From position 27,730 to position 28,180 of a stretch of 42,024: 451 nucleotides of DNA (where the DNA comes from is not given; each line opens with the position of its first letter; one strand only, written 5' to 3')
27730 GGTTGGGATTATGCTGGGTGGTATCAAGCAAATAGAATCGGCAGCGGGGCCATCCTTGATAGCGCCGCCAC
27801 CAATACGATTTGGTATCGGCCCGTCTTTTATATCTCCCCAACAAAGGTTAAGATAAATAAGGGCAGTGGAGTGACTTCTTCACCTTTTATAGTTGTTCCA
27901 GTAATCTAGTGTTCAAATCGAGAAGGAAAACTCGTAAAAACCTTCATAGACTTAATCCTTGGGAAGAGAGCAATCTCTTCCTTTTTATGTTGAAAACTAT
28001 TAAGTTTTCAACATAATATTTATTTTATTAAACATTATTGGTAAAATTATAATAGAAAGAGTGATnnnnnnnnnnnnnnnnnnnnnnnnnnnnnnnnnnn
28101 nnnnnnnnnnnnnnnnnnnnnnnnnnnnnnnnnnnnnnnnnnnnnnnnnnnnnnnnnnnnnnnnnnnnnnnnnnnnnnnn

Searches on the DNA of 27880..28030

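Call 55: search_rna_families(source=window, start=27880, end=28030, threshold=evalue, max_evalue=10)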
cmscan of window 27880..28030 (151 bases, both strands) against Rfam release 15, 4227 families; matches with E-value up to 10: 16.
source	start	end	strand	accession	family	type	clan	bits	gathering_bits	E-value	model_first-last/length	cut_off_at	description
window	27948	28029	+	RF00242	ctRNA_pT181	Gene; antisense;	-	22.4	56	0.49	1-94/94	no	ctRNA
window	27885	28004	+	RF03040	PGK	Cis-reg;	-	18.7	50.8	5.5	1-92/92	no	PGK RNA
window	27981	28030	+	RF04177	BTnc201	Gene; sRNA;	-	18.2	105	0.37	1-50/99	3'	Bacteroides sRNA BTnc201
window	27918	28021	+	RF02413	snoR145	Gene; snRNA; snoRNA; HACA-box;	-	17.6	57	0.62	1-147/147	no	Small nucleolar RNA snoR145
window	27977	28030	+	RF04348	Plastid-psbM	Cis-reg;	-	17.4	52.7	3.7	1-59/79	3'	Plastid-psbM 3UTR RNA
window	27931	28016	+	RF02385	sau-13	Gene; sRNA;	-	17.1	55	1.9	1-104/104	no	Staphylococcus sRNA sau-13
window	27985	28020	-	RF01604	plasmodium_snoR28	Gene; snRNA; snoRNA; CD-box;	-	16.4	63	4.3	1-78/78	no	small nucleolar RNA snoR28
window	27955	28011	-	RF00426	SCARNA15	Gene; snRNA; snoRNA; scaRNA;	CL00019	15.5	65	0.8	1-128/128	no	Small Cajal body specific RNA 15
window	27989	28012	-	RF01363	CRISPR-DR50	Gene; CRISPR;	-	15.5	47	6.7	1-46/46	no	CRISPR RNA direct repeat element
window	27984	28017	-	RF03802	MIR5649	Gene; miRNA;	-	15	100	1.7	1-101/101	no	MIR5649 microRNA precursor family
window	27982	28019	+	RF03802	MIR5649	Gene; miRNA;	-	14.9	100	1.8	1-101/101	no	MIR5649 microRNA precursor family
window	27979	28026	-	RF02443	SpR08_sRNA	Gene; sRNA;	-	14.9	80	3.5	1-73/73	no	Streptococcus sRNA SpR08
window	27971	28013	+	RF00493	snoU2-30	Gene; snRNA; snoRNA; CD-box;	-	14.4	60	3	13-55/70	no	Small nucleolar RNA U2-30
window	27985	28016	-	RF03729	mir-2363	Gene; miRNA;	-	14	90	5.6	19-54/72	no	mir-2363 microRNA precursor family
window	27985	28016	+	RF03729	mir-2363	Gene; miRNA;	-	14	90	5.7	19-54/72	no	mir-2363 microRNA precursor family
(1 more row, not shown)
